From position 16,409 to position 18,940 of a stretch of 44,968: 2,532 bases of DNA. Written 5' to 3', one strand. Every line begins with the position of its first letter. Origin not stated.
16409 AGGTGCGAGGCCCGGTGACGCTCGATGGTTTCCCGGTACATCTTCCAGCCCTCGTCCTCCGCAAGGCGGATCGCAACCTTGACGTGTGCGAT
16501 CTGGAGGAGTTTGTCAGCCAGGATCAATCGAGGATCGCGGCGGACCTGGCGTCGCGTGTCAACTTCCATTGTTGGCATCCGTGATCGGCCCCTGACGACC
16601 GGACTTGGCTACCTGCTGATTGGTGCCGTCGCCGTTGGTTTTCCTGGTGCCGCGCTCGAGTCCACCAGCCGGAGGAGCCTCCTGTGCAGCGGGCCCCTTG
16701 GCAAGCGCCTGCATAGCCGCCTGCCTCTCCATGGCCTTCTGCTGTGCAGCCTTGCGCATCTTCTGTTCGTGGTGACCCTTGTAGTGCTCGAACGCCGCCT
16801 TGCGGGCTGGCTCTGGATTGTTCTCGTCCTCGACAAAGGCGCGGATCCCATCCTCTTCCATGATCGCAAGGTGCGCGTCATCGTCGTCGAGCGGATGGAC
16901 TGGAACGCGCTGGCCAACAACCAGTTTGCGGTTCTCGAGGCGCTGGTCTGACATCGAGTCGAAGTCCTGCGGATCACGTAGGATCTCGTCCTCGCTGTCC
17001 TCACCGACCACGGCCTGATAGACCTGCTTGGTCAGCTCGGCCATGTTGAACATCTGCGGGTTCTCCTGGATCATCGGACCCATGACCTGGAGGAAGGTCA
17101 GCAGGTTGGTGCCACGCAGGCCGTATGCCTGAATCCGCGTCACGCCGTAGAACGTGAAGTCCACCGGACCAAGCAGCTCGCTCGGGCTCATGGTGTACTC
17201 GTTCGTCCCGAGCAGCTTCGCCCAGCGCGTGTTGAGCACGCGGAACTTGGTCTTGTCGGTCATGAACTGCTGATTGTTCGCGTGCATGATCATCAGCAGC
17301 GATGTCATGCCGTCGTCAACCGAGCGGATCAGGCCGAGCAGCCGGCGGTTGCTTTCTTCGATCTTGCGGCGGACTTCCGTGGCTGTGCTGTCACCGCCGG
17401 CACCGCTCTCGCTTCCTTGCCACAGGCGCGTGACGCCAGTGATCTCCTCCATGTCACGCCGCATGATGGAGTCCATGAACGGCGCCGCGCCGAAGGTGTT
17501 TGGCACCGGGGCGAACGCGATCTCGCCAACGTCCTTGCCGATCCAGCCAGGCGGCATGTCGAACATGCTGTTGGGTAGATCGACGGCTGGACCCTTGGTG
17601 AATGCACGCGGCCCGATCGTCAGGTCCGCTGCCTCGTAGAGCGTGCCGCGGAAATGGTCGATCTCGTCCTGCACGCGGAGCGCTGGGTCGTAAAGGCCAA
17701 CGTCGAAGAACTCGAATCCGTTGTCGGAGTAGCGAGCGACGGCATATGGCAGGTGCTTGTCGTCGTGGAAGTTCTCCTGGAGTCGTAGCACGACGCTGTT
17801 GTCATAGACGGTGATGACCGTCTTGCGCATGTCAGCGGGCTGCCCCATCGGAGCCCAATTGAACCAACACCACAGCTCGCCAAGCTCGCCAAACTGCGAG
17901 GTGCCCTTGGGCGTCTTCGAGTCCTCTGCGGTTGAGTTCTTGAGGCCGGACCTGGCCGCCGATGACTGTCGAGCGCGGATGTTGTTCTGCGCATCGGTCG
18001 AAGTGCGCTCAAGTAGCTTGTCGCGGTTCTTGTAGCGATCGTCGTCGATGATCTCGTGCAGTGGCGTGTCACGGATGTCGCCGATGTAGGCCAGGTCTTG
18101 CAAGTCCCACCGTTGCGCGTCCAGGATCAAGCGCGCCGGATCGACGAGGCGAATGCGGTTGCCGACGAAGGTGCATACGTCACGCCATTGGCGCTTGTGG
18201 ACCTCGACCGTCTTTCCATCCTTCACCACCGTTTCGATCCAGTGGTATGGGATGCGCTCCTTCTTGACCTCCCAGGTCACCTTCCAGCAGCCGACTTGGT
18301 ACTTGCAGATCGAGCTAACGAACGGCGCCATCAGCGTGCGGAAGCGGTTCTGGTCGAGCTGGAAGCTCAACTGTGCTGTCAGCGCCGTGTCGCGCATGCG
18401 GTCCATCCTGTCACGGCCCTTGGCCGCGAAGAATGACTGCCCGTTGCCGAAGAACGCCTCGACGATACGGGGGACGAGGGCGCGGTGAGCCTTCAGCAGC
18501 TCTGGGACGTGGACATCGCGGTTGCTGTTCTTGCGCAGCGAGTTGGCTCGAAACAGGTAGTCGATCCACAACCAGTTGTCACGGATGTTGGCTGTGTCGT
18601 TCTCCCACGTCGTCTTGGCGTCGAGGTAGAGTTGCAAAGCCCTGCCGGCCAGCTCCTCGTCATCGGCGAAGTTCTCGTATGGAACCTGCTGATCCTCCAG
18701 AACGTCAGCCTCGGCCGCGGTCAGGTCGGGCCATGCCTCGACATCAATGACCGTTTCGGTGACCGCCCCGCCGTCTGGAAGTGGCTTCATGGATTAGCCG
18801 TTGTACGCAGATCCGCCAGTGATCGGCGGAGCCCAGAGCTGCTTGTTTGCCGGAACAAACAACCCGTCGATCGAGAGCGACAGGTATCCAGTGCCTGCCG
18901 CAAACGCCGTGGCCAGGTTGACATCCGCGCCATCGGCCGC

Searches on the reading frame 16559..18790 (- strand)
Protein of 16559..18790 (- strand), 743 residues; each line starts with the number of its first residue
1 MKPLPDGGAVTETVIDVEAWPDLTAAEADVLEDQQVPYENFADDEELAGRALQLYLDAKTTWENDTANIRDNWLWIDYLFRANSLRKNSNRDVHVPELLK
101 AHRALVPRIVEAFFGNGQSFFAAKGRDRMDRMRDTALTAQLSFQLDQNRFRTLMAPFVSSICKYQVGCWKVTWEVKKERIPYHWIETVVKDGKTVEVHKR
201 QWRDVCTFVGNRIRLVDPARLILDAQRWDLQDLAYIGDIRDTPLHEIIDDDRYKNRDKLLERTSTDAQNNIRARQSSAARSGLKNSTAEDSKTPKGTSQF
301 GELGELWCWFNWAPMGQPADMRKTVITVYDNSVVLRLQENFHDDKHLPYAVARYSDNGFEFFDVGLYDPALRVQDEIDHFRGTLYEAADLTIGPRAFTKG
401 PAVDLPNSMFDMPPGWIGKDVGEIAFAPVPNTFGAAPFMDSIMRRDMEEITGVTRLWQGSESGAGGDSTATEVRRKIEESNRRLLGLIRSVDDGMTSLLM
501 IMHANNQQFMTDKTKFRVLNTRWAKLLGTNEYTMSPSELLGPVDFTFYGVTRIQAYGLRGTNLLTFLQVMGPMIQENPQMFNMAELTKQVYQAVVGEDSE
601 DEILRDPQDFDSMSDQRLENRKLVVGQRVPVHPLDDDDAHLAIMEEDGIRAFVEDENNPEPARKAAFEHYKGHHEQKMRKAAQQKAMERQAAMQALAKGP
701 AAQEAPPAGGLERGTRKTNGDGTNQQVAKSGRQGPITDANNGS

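Call 62: search_dna_similar(query=window:16559-18790:-, collection=phages, mode=protein, max_rows=15)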
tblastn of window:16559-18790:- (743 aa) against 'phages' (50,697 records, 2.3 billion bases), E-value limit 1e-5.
Records with a match: 108; places in all: 108; records where one place covers at least 80% of the query: 0.
Best place of each record, by identity: <60% 108.
By first word of the organism name: Pseudomonas 71; Vibrio 29; Acinetobacter 4; Photobacterium 2; Achromobacter 2.
By host as written in the record: - 33; Pseudomonas aeruginosa 29; Pseudomonas aeruginosa PAO1 11; Pseudomonas aeruginosa ATCC 27853 9; Pseudomonas sp. 4; Pseudomonas aeruginosa ATCC27853 3; Pseudomonas aeruginosa clinical isolate PA21 2; Pseudomonas aeruginosa Kutter 2; and 12 more.
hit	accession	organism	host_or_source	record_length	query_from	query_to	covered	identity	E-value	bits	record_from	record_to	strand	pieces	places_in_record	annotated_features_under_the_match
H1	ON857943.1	Pseudomonas phage vB_PaeP_FBPa1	Pseudomonas sp.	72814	205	572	50%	23.0%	1e-9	69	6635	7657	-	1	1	hypothetical protein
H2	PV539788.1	Pseudomonas phage phPLST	Pseudomonas aeruginosa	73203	205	572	50%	23.0%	1e-9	68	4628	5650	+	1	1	portal protein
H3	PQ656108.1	Acinetobacter phage At2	Acinetobacter tandoii W4-4-4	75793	188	524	45%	24.1%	6e-9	66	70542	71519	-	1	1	hypothetical protein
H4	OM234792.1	Pseudomonas phage PA15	Pseudomonas aeruginosa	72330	213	572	48%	22.0%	3e-10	70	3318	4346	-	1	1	hypothetical protein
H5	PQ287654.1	Pseudomonas phage HHBS9_2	Pseudomonas aeruginosa BWKH9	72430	213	572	48%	22.0%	4e-10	70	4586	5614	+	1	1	portal protein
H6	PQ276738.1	Pseudomonas phage BWKH3_R8_1A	Pseudomonas aeruginosa BWKH003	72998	213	572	48%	22.0%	4e-10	70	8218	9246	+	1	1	portal protein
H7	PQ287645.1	Pseudomonas phage BWKH3_L8_1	Pseudomonas aeruginosa BWKH3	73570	213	572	48%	22.0%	4e-10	70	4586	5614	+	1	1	portal protein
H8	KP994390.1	Pseudomonas phage YH30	Pseudomonas aeruginosa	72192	213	572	48%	22.0%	6e-10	69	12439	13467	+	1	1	poly(3-hydroxybutyrate) depolymerase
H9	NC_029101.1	Pseudomonas phage YH30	Pseudomonas aeruginosa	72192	213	572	48%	22.0%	6e-10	69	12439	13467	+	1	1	portal protein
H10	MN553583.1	Pseudomonas phage 4phiC20-2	Pseudomonas aeruginosa PAO1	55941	213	572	48%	22.0%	6e-10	69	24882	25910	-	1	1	record has no annotation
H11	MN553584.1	Pseudomonas phage 4phiC20-2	Pseudomonas aeruginosa PAO1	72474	213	572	48%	22.0%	6e-10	69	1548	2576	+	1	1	record has no annotation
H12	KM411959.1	Pseudomonas phage Pa2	Pseudomonas aeruginosa PAO1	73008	213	572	48%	22.0%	6e-10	69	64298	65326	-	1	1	putative portal protein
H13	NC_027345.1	Pseudomonas phage Pa2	Pseudomonas aeruginosa PAO1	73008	213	572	48%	22.0%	6e-10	69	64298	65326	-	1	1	portal protein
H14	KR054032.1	Pseudomonas phage DL64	Pseudomonas aeruginosa PAO1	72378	213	572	48%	22.0%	7e-10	69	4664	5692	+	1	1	portal protein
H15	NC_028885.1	Pseudomonas phage DL64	Pseudomonas aeruginosa PAO1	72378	213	572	48%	22.0%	7e-10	69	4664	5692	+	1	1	portal protein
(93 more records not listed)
